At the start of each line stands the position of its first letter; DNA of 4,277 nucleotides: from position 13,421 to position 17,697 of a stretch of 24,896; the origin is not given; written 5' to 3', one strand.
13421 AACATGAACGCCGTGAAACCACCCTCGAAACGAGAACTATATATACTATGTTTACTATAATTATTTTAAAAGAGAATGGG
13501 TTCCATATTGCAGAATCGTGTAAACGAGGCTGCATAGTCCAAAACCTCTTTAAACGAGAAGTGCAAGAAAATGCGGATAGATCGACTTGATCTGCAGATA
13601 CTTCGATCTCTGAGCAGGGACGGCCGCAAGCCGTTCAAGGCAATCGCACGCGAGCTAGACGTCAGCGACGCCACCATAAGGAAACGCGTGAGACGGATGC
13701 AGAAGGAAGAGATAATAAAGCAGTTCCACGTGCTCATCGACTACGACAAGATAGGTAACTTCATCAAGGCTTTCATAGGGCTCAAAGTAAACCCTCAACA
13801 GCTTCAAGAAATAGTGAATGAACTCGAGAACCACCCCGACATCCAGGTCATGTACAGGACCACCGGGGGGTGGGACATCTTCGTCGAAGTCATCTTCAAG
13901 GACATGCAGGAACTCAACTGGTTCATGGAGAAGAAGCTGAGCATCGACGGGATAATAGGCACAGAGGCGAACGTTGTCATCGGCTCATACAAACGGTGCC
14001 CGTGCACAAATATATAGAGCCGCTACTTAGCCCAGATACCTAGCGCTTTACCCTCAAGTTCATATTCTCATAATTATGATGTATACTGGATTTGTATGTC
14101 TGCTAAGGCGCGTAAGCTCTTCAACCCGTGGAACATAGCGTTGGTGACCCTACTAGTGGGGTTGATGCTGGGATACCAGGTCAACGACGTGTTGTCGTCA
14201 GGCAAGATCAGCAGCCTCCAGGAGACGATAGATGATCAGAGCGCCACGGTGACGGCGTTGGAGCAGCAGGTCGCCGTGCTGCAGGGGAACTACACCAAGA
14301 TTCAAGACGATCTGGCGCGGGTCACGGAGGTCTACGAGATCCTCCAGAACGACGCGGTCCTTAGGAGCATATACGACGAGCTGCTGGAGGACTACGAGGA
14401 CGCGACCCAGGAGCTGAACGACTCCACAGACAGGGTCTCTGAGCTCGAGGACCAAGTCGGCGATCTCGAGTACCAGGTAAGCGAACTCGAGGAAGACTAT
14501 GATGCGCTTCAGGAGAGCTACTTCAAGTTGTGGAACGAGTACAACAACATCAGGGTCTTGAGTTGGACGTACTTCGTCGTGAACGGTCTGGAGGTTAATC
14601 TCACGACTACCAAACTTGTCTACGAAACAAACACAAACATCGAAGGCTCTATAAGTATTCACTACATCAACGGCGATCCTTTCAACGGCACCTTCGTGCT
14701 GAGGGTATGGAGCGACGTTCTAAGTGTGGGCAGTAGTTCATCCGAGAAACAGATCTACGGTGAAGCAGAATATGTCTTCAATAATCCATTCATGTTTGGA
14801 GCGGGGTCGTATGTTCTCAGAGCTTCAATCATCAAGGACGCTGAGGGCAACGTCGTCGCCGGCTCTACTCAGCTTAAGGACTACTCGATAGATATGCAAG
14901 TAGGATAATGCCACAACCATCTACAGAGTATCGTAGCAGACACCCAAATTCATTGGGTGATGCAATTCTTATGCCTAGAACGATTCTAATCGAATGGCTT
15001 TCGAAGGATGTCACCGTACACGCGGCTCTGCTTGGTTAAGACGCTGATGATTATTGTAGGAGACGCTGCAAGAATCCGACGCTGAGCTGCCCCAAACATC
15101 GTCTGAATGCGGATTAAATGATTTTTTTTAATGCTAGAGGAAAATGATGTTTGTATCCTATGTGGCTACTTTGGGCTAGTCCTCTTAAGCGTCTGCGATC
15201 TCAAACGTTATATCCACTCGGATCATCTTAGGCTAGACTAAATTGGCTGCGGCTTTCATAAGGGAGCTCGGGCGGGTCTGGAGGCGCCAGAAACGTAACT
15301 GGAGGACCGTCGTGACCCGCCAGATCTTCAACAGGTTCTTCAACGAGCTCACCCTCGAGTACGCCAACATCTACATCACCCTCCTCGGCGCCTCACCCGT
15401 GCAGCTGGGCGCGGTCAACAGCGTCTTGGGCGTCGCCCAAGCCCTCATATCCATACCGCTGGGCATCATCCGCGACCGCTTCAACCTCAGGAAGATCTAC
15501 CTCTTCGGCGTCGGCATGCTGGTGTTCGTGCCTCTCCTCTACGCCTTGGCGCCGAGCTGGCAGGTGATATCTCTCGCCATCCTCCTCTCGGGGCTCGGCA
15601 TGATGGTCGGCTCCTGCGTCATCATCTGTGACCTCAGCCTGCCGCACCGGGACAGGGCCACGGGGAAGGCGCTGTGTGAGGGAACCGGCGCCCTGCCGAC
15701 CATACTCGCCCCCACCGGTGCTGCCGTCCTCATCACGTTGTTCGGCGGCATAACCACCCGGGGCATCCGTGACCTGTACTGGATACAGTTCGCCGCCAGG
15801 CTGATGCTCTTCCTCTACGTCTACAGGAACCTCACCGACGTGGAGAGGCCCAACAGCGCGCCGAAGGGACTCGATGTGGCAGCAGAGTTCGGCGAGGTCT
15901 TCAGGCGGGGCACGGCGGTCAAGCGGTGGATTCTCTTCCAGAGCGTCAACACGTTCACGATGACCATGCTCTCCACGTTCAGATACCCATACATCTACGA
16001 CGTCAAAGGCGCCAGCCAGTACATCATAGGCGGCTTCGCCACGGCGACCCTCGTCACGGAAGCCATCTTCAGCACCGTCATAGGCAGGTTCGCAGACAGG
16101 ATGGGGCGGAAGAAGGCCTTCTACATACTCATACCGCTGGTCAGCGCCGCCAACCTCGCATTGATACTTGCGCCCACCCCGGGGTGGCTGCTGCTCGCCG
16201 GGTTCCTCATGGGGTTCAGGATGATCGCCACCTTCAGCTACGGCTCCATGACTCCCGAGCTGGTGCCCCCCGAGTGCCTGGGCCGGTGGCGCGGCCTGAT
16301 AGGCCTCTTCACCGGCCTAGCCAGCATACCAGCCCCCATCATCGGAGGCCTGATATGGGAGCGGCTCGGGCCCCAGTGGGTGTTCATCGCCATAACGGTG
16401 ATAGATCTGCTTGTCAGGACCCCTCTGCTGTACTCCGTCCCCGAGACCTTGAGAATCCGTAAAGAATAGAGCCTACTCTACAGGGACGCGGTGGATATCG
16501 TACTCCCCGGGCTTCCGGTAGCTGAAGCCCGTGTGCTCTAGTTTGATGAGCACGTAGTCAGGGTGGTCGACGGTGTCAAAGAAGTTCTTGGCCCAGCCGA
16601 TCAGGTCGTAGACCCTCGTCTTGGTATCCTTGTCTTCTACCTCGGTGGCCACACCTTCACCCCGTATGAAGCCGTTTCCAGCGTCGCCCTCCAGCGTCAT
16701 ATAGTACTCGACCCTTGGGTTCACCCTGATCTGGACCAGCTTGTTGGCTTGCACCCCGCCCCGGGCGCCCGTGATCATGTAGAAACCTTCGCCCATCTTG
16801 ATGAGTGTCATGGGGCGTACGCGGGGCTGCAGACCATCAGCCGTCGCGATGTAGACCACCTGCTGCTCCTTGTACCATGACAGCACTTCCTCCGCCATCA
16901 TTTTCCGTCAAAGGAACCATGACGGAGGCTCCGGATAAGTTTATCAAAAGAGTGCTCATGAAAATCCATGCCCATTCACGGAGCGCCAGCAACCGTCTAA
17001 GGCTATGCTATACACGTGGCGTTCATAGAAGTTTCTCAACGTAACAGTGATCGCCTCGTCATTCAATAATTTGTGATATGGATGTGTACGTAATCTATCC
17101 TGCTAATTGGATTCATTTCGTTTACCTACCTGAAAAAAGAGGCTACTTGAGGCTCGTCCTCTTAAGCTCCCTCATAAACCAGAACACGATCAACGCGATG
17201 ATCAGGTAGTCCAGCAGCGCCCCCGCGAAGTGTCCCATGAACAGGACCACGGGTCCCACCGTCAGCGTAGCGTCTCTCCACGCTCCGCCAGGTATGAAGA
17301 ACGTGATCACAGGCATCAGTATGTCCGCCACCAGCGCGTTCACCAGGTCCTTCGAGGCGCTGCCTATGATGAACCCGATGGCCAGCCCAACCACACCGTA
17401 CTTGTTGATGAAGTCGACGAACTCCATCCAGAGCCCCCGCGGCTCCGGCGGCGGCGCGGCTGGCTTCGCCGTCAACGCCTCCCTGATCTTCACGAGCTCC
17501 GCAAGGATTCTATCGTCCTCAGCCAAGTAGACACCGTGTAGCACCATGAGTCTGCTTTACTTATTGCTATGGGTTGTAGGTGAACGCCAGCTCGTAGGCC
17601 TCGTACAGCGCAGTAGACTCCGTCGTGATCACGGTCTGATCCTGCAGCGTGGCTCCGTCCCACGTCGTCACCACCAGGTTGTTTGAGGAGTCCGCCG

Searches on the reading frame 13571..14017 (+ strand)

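Call 4: search_protein_families(library=pfam, proteins=[window:13571-14017:+], max_evalue=0.01)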
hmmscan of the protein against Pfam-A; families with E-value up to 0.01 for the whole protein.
window:13571-14017:+ (148 aa): 18 families
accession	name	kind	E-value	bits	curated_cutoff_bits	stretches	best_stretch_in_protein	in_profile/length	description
PF01037.27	AsnC_trans_reg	-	1.8e-14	53.8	25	1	69-137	1-71/73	Lrp/AsnC ligand binding domain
PF13404.12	HTH_AsnC-type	-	9.7e-13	48.2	27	1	3-44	1-42/42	AsnC-type helix-turn-helix domain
PF13412.12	HTH_24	-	7.1e-12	45.2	21.9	1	4-50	2-48/48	Winged helix-turn-helix DNA-binding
PF22451.2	NirdL-like_HTH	-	0.00012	22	27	1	20-49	17-46/47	Siroheme decarboxylase NirDL-like HTH domain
PF01047.28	MarR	-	0.00017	21.9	24.6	1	8-50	6-48/59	MarR family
PF24034.1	DUF7343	-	0.00024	21.3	27.6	1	10-53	8-52/62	Domain of unknown function (DUF7343)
PF12802.13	MarR_2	-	0.00043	20.8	27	1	4-49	4-50/61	MarR family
PF12840.13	HTH_20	-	0.00064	20.1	27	1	8-50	7-49/51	Helix-turn-helix domain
PF08279.18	HTH_11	-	0.00091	19.5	25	1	9-46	4-42/55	HTH domain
PF13542.12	HTH_Tnp_ISL3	-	0.0015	18.4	27.4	1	14-42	24-49/51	Helix-turn-helix domain of transposase family ISL3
PF08220.18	HTH_DeoR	-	0.002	18.3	21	0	9-53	4-48/57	DeoR-like helix-turn-helix domain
PF13384.12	HTH_23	-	0.0032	17.7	24.6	1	9-45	9-43/50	Homeodomain-like domain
PF13936.12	HTH_38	-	0.0045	17.1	27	1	18-42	20-43/44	Helix-turn-helix domain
PF13463.12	HTH_27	-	0.0051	17.5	22.2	0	5-50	3-49/68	Winged helix DNA-binding domain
PF08281.18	Sigma70_r4_2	-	0.0052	16.9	25.7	0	16-42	23-49/54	Sigma-70, region 4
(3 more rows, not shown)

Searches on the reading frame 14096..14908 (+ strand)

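Call 4: search_protein_families(library=pfam, proteins=[window:14096-14908:+], max_evalue=0.01)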
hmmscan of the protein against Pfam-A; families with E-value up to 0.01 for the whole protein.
window:14096-14908:+ (270 aa): 28 families (the best 25 are shown)
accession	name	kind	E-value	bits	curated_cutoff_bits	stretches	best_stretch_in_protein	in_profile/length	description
PF07889.17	DUF1664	-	6.3e-05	23.4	34.6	0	36-85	66-115/124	Protein of unknown function (DUF1664)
PF25443.1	ANG-1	-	9.5e-05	23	28.5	0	39-83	56-100/105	ANG-1-like domain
PF25526.1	LIP-1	-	0.00014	21.7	34.1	0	95-150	7-62/250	Liprin-alpha-like coiled coil domain 2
PF15035.11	Rootletin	-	0.00017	22.1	36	1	38-153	18-124/188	Ciliary rootlet component, centrosome cohesion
PF05377.16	FlaC_arch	-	0.00018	22.3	27.8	0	37-85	1-49/55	Flagella accessory protein C (FlaC)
PF10473.14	CENP-F_leu_zip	-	0.00024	21.6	34.5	1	46-141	48-123/140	Leucine-rich repeats of kinetochore protein Cenp-F/LEK1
PF05531.17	NPV_P10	-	0.00026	21.8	29.8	0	51-85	12-46/75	Nucleopolyhedrovirus P10 protein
PF04728.18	LPP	-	0.00032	21.4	29.1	0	114-140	2-28/53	Lipoprotein leucine-zipper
PF13851.11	GAS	-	0.00052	19.9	32.3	1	37-142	27-129/200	Growth-arrest specific micro-tubule binding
PF18595.6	Nuf2_DHR10-like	-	0.00056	20.4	28.4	0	37-78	58-99/117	Nuf2, DHR10-like domain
PF06009.19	Laminin_II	-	0.00062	20.2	33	0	56-148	10-91/138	Laminin Domain II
PF20492.3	ERM_helical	-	0.00064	20.2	40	0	98-145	20-67/120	Ezrin/radixin/moesin, alpha-helical domain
PF23991.1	DUF7310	-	0.00083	20.2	40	1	86-139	6-57/83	Coiled-coil region of unknown function (DUF7310)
PF16526.10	CLZ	-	0.00083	20.1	26.7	0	115-151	20-56/71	C-terminal leucine zipper domain of cyclic nucleotide-gated channels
PF09728.14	Taxilin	-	0.00096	18.9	30.3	0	36-82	189-235/302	Myosin-like coiled-coil protein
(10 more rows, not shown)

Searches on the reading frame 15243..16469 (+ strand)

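Call 53: search_protein_families(library=pfam, proteins=[window:15243-16469:+], max_evalue=0.00001)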
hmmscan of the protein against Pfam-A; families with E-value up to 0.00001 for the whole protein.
window:15243-16469:+ (408 aa): 2 families
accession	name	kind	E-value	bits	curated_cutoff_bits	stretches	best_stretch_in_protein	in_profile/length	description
PF07690.21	MFS_1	-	4.5e-32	111.8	33.4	2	46-269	25-248/347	Major Facilitator Superfamily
PF12832.13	MFS_1_like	-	7.1e-11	42.2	25.2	1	212-383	201-373/373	MFS_1 like family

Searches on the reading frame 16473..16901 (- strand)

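Call 53: search_protein_families(library=pfam, proteins=[window:16473-16901:-], max_evalue=0.00001)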
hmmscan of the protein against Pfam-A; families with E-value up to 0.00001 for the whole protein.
window:16473-16901:- (142 aa): 1 family
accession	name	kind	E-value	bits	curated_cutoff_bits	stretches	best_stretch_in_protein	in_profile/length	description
PF01243.27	PNPOx_N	-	2.6e-08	34.7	28.1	1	2-123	1-113/120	Pyridoxamine 5'-phosphate oxidase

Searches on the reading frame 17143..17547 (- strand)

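Call 53: search_protein_families(library=pfam, proteins=[window:17143-17547:-], max_evalue=0.00001)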
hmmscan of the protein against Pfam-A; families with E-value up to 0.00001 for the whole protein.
window:17143-17547:- (134 aa): 1 family
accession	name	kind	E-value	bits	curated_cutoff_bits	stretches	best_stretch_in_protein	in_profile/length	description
PF01741.23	MscL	-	3.1e-17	63.5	27.4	1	39-129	1-96/123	Large-conductance mechanosensitive channel, MscL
